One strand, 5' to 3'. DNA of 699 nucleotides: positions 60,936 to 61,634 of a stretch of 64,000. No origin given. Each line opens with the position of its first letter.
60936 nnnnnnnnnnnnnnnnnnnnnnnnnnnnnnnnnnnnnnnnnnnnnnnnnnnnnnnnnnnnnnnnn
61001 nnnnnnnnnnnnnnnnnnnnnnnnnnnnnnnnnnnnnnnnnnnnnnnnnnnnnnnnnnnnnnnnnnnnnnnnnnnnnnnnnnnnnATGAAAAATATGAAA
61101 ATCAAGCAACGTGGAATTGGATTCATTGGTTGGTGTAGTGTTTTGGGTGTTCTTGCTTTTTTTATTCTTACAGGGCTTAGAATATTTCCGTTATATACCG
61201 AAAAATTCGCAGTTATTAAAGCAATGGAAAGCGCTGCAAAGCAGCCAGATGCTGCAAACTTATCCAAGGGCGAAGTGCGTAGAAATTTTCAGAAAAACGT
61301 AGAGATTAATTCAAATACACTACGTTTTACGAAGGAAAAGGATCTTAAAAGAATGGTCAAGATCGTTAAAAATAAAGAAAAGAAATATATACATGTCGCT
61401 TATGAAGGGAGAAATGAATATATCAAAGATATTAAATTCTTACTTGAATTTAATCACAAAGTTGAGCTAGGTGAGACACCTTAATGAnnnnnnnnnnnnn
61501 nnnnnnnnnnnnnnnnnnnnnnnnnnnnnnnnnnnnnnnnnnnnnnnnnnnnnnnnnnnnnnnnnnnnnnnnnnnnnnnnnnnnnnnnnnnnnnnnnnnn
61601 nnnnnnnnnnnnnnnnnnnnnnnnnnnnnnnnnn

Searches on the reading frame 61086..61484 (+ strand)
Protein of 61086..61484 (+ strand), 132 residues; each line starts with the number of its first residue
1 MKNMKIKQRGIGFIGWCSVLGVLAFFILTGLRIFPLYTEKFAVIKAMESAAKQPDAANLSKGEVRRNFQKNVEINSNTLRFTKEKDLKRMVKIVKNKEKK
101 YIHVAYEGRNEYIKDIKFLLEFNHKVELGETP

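Call 49: search_protein_families(library=pfam, max_evalue=1e-8, proteins=[window:61086-61484:+])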
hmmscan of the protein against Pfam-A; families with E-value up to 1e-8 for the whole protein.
window:61086-61484:+ (132 aa): 1 family
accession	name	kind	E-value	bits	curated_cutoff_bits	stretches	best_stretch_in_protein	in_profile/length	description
PF16137.10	DUF4845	-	1.4e-13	52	27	1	32-122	1-85/85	Domain of unknown function (DUF4845)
